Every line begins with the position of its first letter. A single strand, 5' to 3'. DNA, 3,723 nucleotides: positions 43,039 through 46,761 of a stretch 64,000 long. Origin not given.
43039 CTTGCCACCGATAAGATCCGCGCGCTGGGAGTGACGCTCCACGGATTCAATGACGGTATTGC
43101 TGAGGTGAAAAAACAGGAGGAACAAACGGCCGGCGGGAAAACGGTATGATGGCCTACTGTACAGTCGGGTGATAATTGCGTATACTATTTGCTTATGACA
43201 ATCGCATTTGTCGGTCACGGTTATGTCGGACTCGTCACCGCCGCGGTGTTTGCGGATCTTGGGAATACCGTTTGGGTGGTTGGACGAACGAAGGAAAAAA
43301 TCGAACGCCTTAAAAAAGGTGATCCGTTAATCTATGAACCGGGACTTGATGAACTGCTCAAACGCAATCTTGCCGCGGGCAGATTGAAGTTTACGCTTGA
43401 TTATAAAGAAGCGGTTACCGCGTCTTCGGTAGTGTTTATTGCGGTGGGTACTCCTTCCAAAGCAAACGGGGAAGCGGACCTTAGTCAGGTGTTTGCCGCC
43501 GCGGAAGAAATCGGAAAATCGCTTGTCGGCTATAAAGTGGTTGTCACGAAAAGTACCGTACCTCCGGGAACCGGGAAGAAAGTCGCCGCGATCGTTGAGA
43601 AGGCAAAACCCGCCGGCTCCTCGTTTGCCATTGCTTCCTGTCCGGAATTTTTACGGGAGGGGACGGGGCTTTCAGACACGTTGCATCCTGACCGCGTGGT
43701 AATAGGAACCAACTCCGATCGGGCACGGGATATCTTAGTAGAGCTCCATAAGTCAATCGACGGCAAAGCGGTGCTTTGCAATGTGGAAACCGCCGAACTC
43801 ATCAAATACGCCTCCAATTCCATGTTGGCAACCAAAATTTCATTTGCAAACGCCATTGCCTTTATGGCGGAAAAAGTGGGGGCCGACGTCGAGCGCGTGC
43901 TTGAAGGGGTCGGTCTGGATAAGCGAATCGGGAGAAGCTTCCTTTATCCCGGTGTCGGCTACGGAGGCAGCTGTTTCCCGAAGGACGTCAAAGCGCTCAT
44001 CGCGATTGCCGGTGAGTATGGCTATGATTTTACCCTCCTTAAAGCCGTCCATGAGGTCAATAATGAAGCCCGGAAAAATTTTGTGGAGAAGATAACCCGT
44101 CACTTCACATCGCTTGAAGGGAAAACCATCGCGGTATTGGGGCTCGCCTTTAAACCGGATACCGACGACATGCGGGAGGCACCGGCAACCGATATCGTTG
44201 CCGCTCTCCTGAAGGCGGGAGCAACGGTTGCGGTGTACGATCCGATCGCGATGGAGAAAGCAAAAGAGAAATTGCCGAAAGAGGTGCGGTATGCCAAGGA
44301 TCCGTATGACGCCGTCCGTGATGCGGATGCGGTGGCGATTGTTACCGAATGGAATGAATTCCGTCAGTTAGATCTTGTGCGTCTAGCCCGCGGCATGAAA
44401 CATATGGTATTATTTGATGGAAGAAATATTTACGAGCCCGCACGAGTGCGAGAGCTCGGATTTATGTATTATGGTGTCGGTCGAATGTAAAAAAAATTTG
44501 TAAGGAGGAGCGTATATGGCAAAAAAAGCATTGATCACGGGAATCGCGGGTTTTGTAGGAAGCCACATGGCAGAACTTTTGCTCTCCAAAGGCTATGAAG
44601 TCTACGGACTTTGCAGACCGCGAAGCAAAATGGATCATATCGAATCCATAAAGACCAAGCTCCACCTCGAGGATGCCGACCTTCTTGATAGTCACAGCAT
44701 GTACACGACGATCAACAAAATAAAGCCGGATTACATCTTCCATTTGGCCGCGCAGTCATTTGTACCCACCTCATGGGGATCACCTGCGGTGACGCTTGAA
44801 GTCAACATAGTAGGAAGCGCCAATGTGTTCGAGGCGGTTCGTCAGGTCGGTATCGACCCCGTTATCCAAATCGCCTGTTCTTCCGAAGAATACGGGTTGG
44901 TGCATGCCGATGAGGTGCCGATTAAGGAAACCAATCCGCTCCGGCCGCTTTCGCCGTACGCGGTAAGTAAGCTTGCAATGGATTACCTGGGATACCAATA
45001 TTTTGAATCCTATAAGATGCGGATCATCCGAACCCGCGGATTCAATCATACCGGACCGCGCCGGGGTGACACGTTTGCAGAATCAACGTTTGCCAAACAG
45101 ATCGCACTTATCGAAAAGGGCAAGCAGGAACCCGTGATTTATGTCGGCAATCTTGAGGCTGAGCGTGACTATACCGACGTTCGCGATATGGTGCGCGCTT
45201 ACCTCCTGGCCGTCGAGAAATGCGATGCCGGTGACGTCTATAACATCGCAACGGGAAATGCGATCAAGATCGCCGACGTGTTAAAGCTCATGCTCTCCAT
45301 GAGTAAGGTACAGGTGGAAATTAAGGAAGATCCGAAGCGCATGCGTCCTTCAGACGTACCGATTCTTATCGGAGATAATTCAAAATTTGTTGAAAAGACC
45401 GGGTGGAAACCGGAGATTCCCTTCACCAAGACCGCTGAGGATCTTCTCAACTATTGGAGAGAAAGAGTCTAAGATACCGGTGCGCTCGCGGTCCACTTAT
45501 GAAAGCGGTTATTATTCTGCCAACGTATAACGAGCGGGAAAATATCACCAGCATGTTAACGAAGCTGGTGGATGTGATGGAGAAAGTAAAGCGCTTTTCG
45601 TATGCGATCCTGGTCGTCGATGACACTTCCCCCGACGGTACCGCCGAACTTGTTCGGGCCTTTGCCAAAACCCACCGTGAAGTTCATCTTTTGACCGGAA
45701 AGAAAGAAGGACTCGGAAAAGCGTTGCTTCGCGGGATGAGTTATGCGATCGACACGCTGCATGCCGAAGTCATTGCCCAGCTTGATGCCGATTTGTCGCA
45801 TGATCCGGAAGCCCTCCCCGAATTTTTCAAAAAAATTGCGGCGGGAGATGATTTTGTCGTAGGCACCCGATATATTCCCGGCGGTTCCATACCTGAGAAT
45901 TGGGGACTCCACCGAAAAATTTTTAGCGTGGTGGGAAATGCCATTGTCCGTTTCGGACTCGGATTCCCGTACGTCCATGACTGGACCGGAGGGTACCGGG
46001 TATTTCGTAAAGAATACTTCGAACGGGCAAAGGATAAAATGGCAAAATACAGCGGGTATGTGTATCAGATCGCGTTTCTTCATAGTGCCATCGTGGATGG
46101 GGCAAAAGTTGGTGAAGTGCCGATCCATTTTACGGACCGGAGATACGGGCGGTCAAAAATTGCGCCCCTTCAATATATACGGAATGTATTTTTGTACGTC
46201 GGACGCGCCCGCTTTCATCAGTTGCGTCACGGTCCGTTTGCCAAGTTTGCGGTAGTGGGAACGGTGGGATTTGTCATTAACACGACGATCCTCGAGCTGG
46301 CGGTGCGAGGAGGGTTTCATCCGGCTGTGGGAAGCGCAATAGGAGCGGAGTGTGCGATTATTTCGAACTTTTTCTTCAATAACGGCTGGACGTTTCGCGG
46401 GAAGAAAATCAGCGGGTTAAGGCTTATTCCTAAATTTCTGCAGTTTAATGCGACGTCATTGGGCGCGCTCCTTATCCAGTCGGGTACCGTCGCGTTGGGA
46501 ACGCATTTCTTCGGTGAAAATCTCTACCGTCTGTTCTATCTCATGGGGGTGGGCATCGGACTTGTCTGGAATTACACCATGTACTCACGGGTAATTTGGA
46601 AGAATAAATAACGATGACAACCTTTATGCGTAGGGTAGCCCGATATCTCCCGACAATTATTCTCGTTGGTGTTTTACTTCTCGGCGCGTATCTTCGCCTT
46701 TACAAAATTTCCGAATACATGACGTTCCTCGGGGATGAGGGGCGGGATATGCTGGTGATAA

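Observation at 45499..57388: Lipid-linked glycan assembly system with an unusually high density of GT-C enzymes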

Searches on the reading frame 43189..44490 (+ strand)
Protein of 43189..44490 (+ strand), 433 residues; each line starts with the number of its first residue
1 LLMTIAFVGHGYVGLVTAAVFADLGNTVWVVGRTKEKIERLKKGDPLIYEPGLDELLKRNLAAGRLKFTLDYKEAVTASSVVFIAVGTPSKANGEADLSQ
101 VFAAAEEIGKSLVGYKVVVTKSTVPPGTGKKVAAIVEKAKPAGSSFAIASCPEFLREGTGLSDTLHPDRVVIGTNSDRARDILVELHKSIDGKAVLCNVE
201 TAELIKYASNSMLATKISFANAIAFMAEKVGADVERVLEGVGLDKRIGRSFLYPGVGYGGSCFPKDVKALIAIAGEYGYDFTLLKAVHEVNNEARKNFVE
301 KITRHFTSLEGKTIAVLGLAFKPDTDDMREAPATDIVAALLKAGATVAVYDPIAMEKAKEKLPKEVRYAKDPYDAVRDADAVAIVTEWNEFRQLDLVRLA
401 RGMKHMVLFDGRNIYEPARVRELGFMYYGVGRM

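Call 7: search_protein_families(library=pfam, proteins=[window:43189-44490:+], max_evalue=0.001)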
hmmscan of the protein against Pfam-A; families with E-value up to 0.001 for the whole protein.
window:43189-44490:+ (433 aa): 8 families
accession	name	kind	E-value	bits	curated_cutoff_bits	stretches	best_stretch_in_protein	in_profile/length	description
PF03721.20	UDPG_MGDP_dh_N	-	1.7e-60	204.2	27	1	3-186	1-187/187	UDP-glucose/GDP-mannose dehydrogenase family, NAD binding domain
PF00984.24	UDPG_MGDP_dh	-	1.3e-37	128.2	25.4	1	200-292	1-93/94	UDP-glucose/GDP-mannose dehydrogenase family, central domain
PF03720.21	UDPG_MGDP_dh_C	-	1e-36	125.9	30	1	315-417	1-103/103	UDP-glucose/GDP-mannose dehydrogenase family, UDP binding domain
PF03446.21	NAD_binding_2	-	3e-08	34.3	21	0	4-138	1-109/161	NAD binding domain of 6-phosphogluconate dehydrogenase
PF01210.29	NAD_Gly3P_dh_N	-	1.3e-05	25.6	23.1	0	5-94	2-85/158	NAD-dependent glycerol-3-phosphate dehydrogenase N-terminus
PF03807.23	F420_oxidored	-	0.00021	22.3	21.6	0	4-87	1-68/94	NADP oxidoreductase coenzyme F420-dependent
PF02737.24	3HCDH_N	-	0.00042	20.7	22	0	4-81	1-82/180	3-hydroxyacyl-CoA dehydrogenase, NAD binding domain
PF02558.23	ApbA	-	0.00069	19.7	22.2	0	5-59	1-54/150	Ketopantoate reductase PanE/ApbA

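Call 71: search_protein_families(library=ncbifam, proteins=[window:43195-44490:+], max_evalue=0.00001)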
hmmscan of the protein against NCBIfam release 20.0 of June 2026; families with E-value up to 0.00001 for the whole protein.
window:43195-44490:+ (431 aa): 8 families
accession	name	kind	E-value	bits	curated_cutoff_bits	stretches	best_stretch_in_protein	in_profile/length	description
NF047673.2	TeichurnBiosyTuaD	equivalog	2.6e-161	537.6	700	1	3-430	4-431/439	UDP-glucose 6-dehydrogenase TuaD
TIGR03026.1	NDP-sugDHase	subfamily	1.2e-139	465.7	189.8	1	1-411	1-413/413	nucleotide sugar dehydrogenase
NF041297.1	UDPGDh_AglM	equivalog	3.4e-117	392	670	1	1-416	1-420/429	UDP-glucose 6-dehydrogenase AglM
NF040825.1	UDPMaNacDH_Arch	equivalog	3.7e-62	210.5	750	1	1-430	1-415/418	UDP-N-acetyl-D-mannosamine dehydrogenase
NF008286.0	PRK11064.1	equivalog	7.2e-50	169.8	459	1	2-397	5-407/420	UDP-N-acetyl-D-mannosamine dehydrogenase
NF011631.0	PRK15057.1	equivalog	1.6e-38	132.9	757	1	1-356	1-343/388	UDP-glucose 6-dehydrogenase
NF011729.0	PRK15182.1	equivalog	1.7e-20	73.2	592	1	2-394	8-396/425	Vi polysaccharide biosynthesis UDP-N-acetylglucosamine C-6 dehydrogenase TviB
NF000942.0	PRK00094.1-4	subfamily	2.2e-06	27.1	257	0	2-155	4-143/334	NAD(P)H-dependent glycerol-3-phosphate dehydrogenase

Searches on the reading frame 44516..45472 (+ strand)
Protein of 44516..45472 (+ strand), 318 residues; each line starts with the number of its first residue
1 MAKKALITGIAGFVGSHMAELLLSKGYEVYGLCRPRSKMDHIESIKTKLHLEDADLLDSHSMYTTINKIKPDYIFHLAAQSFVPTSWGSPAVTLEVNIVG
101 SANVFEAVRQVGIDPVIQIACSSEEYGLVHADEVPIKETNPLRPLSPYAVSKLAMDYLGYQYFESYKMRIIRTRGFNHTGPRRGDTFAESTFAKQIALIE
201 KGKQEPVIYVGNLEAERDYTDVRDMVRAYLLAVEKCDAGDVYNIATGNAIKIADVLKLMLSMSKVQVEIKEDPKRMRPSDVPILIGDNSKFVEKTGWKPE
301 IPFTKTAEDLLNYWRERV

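Call 7: search_protein_families(library=pfam, proteins=[window:44516-45472:+], max_evalue=0.001)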
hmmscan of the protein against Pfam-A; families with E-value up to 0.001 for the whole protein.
window:44516-45472:+ (318 aa): 6 families
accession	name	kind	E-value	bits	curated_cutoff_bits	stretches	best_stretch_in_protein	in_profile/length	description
PF16363.11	GDP_Man_Dehyd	-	7.6e-86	289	27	1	6-309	1-331/332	GDP-mannose 4,6 dehydratase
PF01370.27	Epimerase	-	2.6e-59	201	20.9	1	5-245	1-240/240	NAD dependent epimerase/dehydratase family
PF02719.21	Polysacc_synt_2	-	4.7e-14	52.7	20.2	1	6-120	2-127/293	Polysaccharide biosynthesis protein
PF04321.23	RmlD_sub_bind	-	1.4e-11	44.5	27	1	4-173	2-148/287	RmlD substrate binding domain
PF01073.25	3Beta_HSD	-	7.1e-07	29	22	1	6-118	1-113/280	3-beta hydroxysteroid dehydrogenase/isomerase family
PF07993.18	NAD_binding_4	-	7.8e-05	22.4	20.1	0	7-52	1-49/258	Male sterility protein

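Call 17: search_protein_families(library=ncbifam, proteins=[window:44516-45472:+], max_evalue=0.001)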
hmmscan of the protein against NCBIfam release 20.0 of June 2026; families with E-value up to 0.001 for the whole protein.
window:44516-45472:+ (318 aa): 34 families (the best 25 are shown)
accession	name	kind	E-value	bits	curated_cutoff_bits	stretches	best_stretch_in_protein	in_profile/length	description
TIGR01472.1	gmd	equivalog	1e-58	199.2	415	1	3-312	1-336/342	GDP-mannose 4,6-dehydratase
TIGR04180.1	EDH_00030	hypoth_equivalog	4.9e-54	183.4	475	1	6-300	2-295/297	NAD-dependent 4,6-dehydratase LegB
TIGR01181.1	dTDP_gluc_dehyt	equivalog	7.7e-38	130.3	365.1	1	5-310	2-307/321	dTDP-glucose 4,6-dehydratase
TIGR01179.1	galE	equivalog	7.3e-37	126.9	262.3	1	5-302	2-312/332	UDP-glucose 4-epimerase GalE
TIGR02622.1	CDP_4_6_dhtase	equivalog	2.1e-31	109.4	278.45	1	3-316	5-332/352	CDP-glucose 4,6-dehydratase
NF007582.0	PRK10217.1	equivalog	8.4e-24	84.3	698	1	3-260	2-267/355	dTDP-glucose 4,6-dehydratase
NF011728.1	PRK15181.1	equivalog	1.8e-22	79.8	760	1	3-258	16-277/348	Vi polysaccharide biosynthesis UDP-N-acetylglucosaminuronic acid C-4 epimerase TviC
NF007490.0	PRK10084.1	subfamily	1.7e-21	76.7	649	1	4-264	2-278/361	dTDP-glucose 4,6-dehydratase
TIGR02197.1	heptose_epim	equivalog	3e-18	66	274.6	1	6-277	2-276/316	ADP-glyceromanno-heptose 6-epimerase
TIGR03466.1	HpnA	hypoth_equivalog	6e-17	61.5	367.65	1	4-266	2-249/327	hopanoid-associated sugar epimerase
NF042423.1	oxyalk_red_Shew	equivalog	5.2e-15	55.3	580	1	3-266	9-260/331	2-alkyl-3-oxoalkanoate reductase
NF052578.1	StrlDmthSdmBMthl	equivalog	4.8e-14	52.8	600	1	5-261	3-243/328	sterol demethylase protein SdmB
NF008872.0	PRK11908.1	equivalog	1e-13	51.1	294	1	3-277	2-285/349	bifunctional UDP-4-keto-pentose/UDP-xylose synthase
NF007956.0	PRK10675.1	subfamily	4e-13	49.2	394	1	4-311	2-326/338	UDP-glucose 4-epimerase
NF042422.1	oxyalk_red_OleD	equivalog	2.5e-12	46.8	580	1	4-124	2-113/329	2-alkyl-3-oxoalkanoate reductase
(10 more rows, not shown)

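Call 50: search_solved_structures(query=window:44516-45472:+, max_evalue=1e-20)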
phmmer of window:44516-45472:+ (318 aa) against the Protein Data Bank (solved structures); distinct sequences matched with E-value up to 1e-20: 37.
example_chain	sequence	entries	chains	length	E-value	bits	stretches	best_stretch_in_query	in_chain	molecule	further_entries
2pk3_A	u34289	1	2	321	1.6e-83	283.8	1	3-316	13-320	GDP-6-deoxy-D-lyxo-4-hexulose reductase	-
7us5_A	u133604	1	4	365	7e-72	245.5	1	1-317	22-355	GDP-D-GLYCERO-D-MANNO-HEPTOSE 4,6-DEHYDRATASE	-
6x3b_A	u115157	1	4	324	1.1e-51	179.2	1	3-318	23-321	GDP-6-deoxy-D-mannose reductase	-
1db3_A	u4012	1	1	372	3e-51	177.8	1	3-259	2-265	GDP-MANNOSE 4,6-DEHYDRATASE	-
5uzh_A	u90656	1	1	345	1.1e-47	166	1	3-255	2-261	NafoA.00085.b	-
2z1m_A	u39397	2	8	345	6.5e-47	163.5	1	2-311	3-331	GDP-D-mannose dehydratase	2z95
7kf3_A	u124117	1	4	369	1.2e-46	162.6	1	1-258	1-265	GDP-mannose 4,6-dehydratase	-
1rpn_A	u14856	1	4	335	2.7e-46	161.5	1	1-302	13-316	GDP-mannose 4,6-dehydratase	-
1n7g_A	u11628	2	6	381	8e-44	153.4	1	3-308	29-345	GDP-D-mannose-4,6-dehydratase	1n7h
6gpj_A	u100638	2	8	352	9.2e-43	149.9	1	3-261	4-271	GDP-mannose 4,6 dehydratase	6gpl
1t2a_A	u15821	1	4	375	1.2e-42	149.5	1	3-256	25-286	GDP-mannose 4,6 dehydratase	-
5in4_A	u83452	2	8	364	1.6e-42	149.1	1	5-311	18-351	GDP-mannose 4,6 dehydratase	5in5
6q94_B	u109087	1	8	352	2.1e-42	148.7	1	3-311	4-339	GDP-mannose 4,6 dehydratase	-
6gpk_A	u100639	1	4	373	2.8e-42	148.3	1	3-256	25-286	GDP-mannose 4,6 dehydratase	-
4lw8_A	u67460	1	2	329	2.7e-40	141.8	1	3-308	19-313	Putative epimerase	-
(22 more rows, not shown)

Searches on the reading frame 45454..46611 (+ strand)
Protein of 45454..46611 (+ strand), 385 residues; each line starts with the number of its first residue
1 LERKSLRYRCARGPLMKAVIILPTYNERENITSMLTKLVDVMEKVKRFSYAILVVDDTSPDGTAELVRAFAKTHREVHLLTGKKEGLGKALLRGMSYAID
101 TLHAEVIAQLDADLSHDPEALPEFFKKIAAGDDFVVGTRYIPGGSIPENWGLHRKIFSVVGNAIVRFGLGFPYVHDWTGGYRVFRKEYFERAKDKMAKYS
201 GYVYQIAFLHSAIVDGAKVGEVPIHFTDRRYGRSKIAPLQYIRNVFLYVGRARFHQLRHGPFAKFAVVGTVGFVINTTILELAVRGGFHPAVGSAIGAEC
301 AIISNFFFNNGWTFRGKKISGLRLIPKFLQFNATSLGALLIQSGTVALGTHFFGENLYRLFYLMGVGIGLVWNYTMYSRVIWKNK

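Call 4: search_protein_families(library=pfam, proteins=[window:45454-46611:+], max_evalue=0.01)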
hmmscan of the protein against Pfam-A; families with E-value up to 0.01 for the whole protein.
window:45454-46611:+ (385 aa): 3 families
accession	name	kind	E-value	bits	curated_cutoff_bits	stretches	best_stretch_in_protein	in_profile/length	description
PF00535.33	Glycos_transf_2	-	1e-25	91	23.3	1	20-190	2-165/168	Glycosyl transferase family 2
PF04138.20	GtrA_DPMS_TM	-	2.1e-19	70.3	26.1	1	264-382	1-117/117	GtrA/DPMS, transmembrane domain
PF13641.12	Glyco_tranf_2_3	-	0.0056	17.1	27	0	20-123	5-106/230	Glycosyltransferase like family 2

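Call 17: search_protein_families(library=ncbifam, proteins=[window:45499-46611:+], max_evalue=0.001)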
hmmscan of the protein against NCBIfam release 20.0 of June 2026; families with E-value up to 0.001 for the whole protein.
window:45499-46611:+ (370 aa): 17 families
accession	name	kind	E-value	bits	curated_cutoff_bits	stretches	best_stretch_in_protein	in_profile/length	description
NF007986.1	PRK10714.1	equivalog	7.7e-16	58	529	1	2-262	7-250/316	undecaprenyl-phosphate 4-deoxy-4-formamido-L-arabinose transferase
NF047588.1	GlcsyltransPgfSStrep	equivalog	5.9e-15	55.3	500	1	1-147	1-142/308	glycosyltransferase PgfS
TIGR04182.1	glyco_TIGR04182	equivalog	1.2e-14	54.5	325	1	4-261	3-238/293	S-layer glycoprotein N-glycosyltransferase AglJ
NF041391.1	DPhHxTase_Halo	equivalog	3.3e-13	49.1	375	1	9-225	3-196/213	dolichyl-phosphate hexose transferase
NF058614.1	PPMAGASynPpgS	equivalog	4.2e-12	46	370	1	4-225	3-210/226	polyprenyl-phospho-N-acetylgalactosaminyl synthase PpgS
NF038302.1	EPS_HpsE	equivalog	1.8e-09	37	300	1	4-99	4-97/307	hormogonium polysaccharide biosynthesis glycosyltransferase HpsE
TIGR03469.1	HpnB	hypoth_equivalog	2e-08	33.7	379.25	1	4-117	47-164/386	hopene-associated glycosyltransferase HpnB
TIGR03937.1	PgaC_IcaA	equivalog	2.1e-08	33.6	422.3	1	4-107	48-144/407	poly-beta-1,6-N-acetyl-D-glucosamine synthase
NF041875.1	EPS_EpsD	equivalog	6.9e-08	32.3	370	1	5-121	3-112/325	exopolysaccharide biosynthesis glycosyltransferase EpsD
NF007482.0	PRK10073.1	equivalog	5.6e-07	28.9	423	1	4-109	9-106/334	glycosyltransferase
NF010496.0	PRK13915.1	equivalog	7.6e-07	28.5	262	1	4-101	34-129/307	glucosyl-3-phosphoglycerate synthase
NF047683.1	TeichurnBiosyTuaG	equivalog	2.3e-06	27.4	400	1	4-107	9-105/252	teichuronic acid biosynthesis protein TuaG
NF045692.1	OglycostaseCruG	equivalog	2.9e-06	26.5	600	1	3-106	43-145/386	2'-O-glycosyltransferase CruG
TIGR04283.1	glyco_like_mftF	equivalog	3.4e-06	26.8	182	1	5-83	3-71/221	TIGR04283 family arsenosugar biosynthesis glycosyltransferase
NF050050.1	ProtGlycPglI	equivalog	9.1e-06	25.2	500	1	4-124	5-119/306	GalNAc(5)-diNAcBac-PP-undecaprenol beta-1,3-glucosyltransferase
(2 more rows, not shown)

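Call 51: search_solved_structures(query=window:45499-46611:+, max_evalue=0.00001)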
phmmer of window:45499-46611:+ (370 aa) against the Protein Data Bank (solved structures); distinct sequences matched with E-value up to 0.00001: 9.
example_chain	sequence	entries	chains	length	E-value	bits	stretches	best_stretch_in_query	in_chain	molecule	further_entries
5mlz_A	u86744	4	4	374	6.9e-39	137.1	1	1-351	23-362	Dolichol monophosphate mannose synthase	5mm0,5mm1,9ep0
9bhc_C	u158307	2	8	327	1.2e-13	54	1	2-261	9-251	Undecaprenyl-phosphate 4-deoxy-4-formamido-L-arabinose transferase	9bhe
9hwj_A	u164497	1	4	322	1.4e-13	53.8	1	2-244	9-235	Undecaprenyl-phosphate 4-deoxy-4-formamido-L-arabinose transferase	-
8vxh_A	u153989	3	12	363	1.7e-13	53.5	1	2-244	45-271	Undecaprenyl-phosphate 4-deoxy-4-formamido-L-arabinose transferase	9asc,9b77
5eke_A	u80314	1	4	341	2.3e-10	43.2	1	4-131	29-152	Uncharacterized glycosyltransferase sll0501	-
5ekp_C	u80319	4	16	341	2.3e-10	43.2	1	4-131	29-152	Uncharacterized glycosyltransferase sll0501 | Glycosyltransferase sll0501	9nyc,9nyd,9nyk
9nye_A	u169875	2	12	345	2.4e-10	43.2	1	4-131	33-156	Glycosyltransferase sll0501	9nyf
2z87_A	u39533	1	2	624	2.9e-06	29.7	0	5-124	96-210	Chondroitin synthase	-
2z86_A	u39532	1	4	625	2.9e-06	29.7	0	5-124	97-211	Chondroitin synthase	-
